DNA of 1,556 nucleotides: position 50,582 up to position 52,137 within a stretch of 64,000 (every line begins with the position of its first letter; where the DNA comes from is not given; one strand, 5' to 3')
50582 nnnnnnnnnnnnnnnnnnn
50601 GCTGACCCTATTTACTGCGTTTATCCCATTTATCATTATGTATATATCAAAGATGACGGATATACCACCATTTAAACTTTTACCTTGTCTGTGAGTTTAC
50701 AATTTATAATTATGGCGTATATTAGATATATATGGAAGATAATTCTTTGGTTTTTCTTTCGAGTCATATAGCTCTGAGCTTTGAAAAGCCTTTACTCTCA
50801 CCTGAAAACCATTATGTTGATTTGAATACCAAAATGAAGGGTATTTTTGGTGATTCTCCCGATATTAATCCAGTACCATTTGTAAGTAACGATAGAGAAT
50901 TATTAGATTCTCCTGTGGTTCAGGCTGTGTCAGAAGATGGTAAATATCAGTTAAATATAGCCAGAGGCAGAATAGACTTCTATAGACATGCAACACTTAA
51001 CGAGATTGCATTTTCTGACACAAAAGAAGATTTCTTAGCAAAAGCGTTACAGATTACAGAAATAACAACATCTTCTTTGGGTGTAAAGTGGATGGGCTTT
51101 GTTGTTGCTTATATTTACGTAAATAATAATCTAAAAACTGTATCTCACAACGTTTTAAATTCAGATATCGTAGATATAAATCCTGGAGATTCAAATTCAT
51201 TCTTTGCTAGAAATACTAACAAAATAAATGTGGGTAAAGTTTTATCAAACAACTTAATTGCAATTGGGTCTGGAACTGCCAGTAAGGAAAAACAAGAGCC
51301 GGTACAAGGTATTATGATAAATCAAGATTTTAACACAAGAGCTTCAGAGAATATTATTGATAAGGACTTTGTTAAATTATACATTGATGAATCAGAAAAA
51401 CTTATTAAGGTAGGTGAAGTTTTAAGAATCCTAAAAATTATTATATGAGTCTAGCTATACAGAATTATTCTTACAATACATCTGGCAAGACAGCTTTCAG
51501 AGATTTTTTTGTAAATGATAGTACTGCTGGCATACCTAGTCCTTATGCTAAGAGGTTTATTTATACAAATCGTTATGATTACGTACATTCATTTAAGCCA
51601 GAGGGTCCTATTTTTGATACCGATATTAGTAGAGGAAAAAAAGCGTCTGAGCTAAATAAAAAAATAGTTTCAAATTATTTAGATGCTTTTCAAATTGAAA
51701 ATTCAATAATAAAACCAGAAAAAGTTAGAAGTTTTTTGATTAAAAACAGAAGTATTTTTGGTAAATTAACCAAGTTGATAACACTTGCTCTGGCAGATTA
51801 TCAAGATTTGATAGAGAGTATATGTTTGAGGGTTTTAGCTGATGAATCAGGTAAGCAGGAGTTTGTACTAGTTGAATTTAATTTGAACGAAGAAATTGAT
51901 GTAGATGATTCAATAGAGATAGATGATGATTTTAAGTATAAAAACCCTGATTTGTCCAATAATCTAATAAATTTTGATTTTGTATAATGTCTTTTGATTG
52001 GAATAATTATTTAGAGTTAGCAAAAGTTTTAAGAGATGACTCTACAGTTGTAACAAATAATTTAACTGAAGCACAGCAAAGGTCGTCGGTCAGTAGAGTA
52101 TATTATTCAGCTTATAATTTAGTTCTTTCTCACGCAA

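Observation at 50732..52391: AT-rich, translationally coupled three-gene operon of unknown function (238/180/134 aa) as a candidate novel accessory or defence system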

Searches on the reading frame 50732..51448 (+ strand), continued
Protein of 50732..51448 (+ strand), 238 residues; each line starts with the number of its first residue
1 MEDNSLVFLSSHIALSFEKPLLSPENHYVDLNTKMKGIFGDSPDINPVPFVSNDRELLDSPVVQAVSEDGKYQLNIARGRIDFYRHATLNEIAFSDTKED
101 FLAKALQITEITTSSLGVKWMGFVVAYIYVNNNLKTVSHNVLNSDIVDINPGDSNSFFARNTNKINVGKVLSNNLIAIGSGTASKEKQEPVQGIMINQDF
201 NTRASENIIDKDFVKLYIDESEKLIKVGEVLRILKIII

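Call 66: fold_search(model_id=the predicted structure, library=viral)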
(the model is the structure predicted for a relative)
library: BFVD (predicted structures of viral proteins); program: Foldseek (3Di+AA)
matches with E <= 10: 888; with E <= 0.001: 6
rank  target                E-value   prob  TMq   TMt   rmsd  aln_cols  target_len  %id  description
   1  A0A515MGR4            7.9e-06  1.00  0.51  0.58   5.9       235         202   11  (no name in the UniProt tables at hand)
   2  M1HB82                1.4e-05  1.00  0.28  0.24  13.5       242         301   12  (no name in the UniProt tables at hand)
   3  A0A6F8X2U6            9.3e-05  0.94  0.27  0.09  14.5       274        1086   13  Early transcription factor large subunit-like protein [Lymphocystis disease virus 2]
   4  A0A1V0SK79            1.6e-04  0.97  0.26  0.26  13.6       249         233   12  Uncharacterized protein [Klosneuvirus KNV1]
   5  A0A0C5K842            3.2e-04  0.98  0.27  0.31  10.5       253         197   11  (no name in the UniProt tables at hand)
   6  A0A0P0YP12            3.4e-04  0.72  0.22  0.10  16.4       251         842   12  (no name in the UniProt tables at hand)
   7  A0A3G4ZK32            1.2e-03  0.90  0.25  0.28  11.7       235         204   10  Uncharacterized protein [Terrestrivirus sp.]
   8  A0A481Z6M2            1.2e-03  0.69  0.24  0.09  13.4       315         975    8  Uncharacterized protein [Pithovirus LCPAC302]
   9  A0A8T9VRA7            1.2e-03  0.63  0.24  0.08  16.0       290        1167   10  (no name in the UniProt tables at hand)
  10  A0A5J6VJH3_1          1.4e-03  0.87  0.30  0.12  14.4       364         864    7  Uncharacterized protein [Megaviridae environmental sample]
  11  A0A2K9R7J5            1.9e-03  0.90  0.31  0.27  13.7       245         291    9  (no name in the UniProt tables at hand)
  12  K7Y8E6                4.7e-03  0.96  0.24  0.39   6.8       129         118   14  Uncharacterized protein [Megavirus courdo11]
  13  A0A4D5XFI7            4.7e-03  0.35  0.23  0.07  17.8       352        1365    9  Early transcription factor large subunit-like protein [Pithovirus LCPAC102]
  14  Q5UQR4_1              7.8e-03  0.75  0.29  0.12  15.2       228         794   11  Uncharacterized protein R327 [Acanthamoeba polyphaga mimivirus]
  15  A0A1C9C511            1.0e-02  0.77  0.31  0.32  10.4       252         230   10  Putative TATA-box-binding protein [Heterosigma akashiwo virus 01]
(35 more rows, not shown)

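Call 123: list_cluster_members(proteins=[P0010, P0013, P0016, P0020, P0030, P0040, P0060, P0080, P0110, P0150])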
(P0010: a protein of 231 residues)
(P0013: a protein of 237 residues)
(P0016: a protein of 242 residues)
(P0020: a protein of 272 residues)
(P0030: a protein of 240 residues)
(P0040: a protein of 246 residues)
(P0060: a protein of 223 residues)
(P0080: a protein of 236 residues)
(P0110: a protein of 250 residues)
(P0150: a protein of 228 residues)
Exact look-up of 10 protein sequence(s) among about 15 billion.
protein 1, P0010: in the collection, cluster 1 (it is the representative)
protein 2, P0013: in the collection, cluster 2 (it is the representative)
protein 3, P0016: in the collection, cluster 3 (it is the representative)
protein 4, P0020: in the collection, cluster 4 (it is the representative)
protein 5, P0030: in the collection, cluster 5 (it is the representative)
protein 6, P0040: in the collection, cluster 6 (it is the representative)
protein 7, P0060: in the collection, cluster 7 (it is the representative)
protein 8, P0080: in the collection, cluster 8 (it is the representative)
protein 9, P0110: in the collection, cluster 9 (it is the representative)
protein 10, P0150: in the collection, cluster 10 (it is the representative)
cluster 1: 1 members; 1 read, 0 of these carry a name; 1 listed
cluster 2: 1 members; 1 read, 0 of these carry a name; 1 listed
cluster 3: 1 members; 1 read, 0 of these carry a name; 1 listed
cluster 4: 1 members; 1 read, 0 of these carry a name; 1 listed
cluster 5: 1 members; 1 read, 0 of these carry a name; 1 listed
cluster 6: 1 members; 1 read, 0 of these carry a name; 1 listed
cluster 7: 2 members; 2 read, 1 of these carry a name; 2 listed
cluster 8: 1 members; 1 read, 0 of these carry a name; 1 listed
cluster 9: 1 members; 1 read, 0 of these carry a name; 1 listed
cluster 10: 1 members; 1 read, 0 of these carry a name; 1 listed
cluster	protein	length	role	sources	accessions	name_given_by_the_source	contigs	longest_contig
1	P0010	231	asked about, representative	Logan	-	-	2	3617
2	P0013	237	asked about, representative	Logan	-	-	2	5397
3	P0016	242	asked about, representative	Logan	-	-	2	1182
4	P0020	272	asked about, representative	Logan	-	-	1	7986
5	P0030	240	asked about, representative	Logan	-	-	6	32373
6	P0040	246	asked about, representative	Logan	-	-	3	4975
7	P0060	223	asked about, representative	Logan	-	-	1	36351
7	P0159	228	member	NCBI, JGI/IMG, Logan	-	hypothetical protein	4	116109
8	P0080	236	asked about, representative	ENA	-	-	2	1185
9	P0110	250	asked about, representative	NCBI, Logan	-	-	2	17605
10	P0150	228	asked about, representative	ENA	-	-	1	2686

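Call 124: find_encoding_contigs(protein=P0030, flank=4000, max_places=2)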
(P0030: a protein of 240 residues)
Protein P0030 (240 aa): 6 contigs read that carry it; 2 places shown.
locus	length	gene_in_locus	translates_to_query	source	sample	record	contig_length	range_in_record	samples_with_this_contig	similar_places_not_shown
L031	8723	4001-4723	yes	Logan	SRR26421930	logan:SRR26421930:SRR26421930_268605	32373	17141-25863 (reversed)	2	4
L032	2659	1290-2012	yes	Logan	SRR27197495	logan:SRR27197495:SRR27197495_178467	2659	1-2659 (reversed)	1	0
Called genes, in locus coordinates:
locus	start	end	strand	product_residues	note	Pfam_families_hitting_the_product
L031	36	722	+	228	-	PF01746:tRNA_m1G_MT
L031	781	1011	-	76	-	-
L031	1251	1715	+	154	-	-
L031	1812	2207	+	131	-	PF03073:TspO_MBR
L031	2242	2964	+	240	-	PF20582:UPF0758_N, PF04002:RadC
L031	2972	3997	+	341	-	PF01972:SDH_protease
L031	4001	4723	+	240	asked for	-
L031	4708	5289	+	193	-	-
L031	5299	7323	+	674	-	PF01555:N6_N4_Mtase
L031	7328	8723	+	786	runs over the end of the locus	PF00270:DEAD (weak), PF04851:ResIII, PF18766:SWI2_SNF2 (faint)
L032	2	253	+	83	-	?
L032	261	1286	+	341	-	PF01972:SDH_protease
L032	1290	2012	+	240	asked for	-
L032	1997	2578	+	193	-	-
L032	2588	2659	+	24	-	?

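Call 125: find_encoding_contigs(protein=P0010, flank=4000, max_places=2)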
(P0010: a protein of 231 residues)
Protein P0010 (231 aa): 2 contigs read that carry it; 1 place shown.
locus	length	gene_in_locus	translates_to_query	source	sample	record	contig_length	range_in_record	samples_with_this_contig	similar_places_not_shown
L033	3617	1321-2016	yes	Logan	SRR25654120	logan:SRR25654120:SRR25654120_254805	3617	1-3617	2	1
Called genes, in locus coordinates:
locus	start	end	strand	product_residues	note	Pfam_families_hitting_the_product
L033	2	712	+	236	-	?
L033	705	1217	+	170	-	PF11967:RecO_N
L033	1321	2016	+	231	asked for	-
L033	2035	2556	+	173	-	-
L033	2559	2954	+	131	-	-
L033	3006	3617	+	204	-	?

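Call 126: find_encoding_contigs(protein=P0013, flank=4000, max_places=2)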
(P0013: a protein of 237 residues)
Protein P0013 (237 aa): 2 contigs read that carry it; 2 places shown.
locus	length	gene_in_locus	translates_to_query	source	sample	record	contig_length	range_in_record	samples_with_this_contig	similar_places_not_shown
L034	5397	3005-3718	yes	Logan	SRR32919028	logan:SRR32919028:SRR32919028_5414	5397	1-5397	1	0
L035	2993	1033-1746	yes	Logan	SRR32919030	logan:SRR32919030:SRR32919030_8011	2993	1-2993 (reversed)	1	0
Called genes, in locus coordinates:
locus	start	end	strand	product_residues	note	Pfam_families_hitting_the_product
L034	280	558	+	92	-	-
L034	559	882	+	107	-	-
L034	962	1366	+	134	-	PF00903:Glyoxalase (weak)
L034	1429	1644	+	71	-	-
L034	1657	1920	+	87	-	-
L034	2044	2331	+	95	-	-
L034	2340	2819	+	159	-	-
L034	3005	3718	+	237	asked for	-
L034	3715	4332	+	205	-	-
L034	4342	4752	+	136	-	-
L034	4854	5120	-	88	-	-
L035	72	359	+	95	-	-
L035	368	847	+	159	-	-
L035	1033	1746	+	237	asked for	-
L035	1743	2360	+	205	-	-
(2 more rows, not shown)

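Call 127: find_encoding_contigs(protein=P0060, flank=4000, max_places=2)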
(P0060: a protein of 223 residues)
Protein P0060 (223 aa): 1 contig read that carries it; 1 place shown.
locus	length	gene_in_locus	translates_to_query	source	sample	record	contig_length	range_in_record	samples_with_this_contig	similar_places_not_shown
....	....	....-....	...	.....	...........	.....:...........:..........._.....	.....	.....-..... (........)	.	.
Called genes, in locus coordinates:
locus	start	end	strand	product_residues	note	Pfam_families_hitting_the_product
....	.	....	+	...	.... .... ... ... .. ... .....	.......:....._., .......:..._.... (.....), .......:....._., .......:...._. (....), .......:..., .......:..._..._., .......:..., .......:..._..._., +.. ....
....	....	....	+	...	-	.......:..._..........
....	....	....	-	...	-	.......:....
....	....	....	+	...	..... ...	-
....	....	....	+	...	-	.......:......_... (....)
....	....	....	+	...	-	-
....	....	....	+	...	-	-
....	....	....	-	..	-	-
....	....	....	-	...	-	-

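Call 128: find_encoding_contigs(protein=P0110, flank=4000, max_places=2)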
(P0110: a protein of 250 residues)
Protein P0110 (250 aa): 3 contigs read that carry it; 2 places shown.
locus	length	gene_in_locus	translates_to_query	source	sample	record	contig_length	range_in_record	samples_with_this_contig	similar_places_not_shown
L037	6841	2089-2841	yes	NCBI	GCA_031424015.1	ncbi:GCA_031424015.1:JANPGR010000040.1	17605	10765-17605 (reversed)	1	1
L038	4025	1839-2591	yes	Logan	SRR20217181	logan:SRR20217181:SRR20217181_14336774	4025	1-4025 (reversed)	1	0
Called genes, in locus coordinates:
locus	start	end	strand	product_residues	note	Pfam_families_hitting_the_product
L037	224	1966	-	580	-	PF00239:Resolvase, PF07508:Recombinase (weak)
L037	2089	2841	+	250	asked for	-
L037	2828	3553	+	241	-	-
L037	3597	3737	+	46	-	-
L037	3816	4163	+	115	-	-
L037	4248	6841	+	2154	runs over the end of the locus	PF03534:SpvB, PF13517:FG-GAP_3, PF05593:RHS_repeat, PF25023:TEN_YD-shell, PF05257:CHAP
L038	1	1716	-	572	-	?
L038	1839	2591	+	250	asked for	-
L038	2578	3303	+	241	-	-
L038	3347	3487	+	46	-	-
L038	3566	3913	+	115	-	-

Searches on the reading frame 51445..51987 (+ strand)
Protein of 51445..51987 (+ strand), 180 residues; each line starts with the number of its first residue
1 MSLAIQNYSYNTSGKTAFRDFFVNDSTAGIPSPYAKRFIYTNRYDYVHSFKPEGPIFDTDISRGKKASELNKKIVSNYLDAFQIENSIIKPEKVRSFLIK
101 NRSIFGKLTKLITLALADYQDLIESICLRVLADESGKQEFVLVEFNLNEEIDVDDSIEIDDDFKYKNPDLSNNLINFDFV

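Call 4: search_protein_families(library=pfam, proteins=[window:51445-51987:+], max_evalue=1)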
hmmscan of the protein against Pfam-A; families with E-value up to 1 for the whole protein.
window:51445-51987:+ (180 aa): 0 families

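Call 5: search_protein_families(library=padloc, proteins=[window:51445-51987:+], max_evalue=1)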
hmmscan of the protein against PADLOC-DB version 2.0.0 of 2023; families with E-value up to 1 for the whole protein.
window:51445-51987:+ (180 aa): 0 families

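Call 6: search_protein_families(library=ncbifam, proteins=[window:51445-51987:+], max_evalue=1)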
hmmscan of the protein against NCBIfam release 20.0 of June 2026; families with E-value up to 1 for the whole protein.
window:51445-51987:+ (180 aa): 0 families

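Call 9: search_protein_families(library=phrogs, proteins=[window:51445-51987:+], max_evalue=1)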
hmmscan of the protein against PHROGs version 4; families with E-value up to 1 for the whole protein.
window:51445-51987:+ (180 aa): 1 family
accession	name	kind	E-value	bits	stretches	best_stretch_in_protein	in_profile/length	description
phrog_4485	-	unknown function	0.4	12.5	1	61-128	17-86/103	-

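Call 11: find_homologous_proteins(query=window:51445-51987:+)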
Query window:51445-51987:+ (180 aa): 2 proteins with E <= 0.001 among 65 candidates.
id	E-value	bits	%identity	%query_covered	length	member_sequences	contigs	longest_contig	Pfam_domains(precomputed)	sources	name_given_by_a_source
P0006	1.7e-111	388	100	100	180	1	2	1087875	-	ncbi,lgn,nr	ncbi:MAG: hypothetical protein H6779_05040 [Candidatus Nomurabacteria bacterium]|nr:hypothetical pro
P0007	3.0e-43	166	73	62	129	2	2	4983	-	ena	-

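Call 17: find_encoding_contigs(protein=P0007, flank=6000, max_places=4)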
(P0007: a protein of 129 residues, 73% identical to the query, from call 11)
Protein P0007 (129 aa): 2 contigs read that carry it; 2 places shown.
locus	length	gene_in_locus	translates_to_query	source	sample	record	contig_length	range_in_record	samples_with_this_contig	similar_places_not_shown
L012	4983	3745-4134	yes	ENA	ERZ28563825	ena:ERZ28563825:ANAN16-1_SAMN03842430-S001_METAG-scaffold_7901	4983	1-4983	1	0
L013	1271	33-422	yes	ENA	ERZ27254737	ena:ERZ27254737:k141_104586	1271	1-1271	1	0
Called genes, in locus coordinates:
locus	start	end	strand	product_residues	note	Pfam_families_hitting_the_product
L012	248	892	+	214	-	PF13643:DUF4145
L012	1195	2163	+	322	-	PF14355:Abi_C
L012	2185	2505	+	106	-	-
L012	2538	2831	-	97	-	-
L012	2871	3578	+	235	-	-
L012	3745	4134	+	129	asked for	-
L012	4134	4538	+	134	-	-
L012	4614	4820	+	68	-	-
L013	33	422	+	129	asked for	-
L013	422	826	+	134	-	-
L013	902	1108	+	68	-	-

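Call 24: search_solved_structures(query=A2, max_evalue=10)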
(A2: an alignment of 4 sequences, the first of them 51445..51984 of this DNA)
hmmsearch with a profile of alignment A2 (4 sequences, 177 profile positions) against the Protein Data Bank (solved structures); distinct sequences matched with E-value up to 10: 0.

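Call 52: predict_structure(protein=window:51445-51984:+)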
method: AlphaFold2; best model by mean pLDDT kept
length: 180 residues; sequences in the alignment: 1
mean_pLDDT: 35.5   pTM: 0.30
mean pLDDT of the five models: 35.5, 29.7, 29.6, 28.0, 27.9
residues with pLDDT >= 90: 0; 70-90: 0; 50-70: 29; < 50: 151
segments of 3 or more residues with pLDDT < 50: 1-96, 131-138, 140-143, 150-180
pLDDT, mean of each block of 10 residues (from residue 1): 23 27 26 25 23 25 31 32 33 49 51 50 51 46 49 36 32 30
secondary structure, 60 per line:
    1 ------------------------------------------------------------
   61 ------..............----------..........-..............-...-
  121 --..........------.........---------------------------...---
elements in order: H67-80 H91-100 H102-115 E123-132 E139-147 E175-177
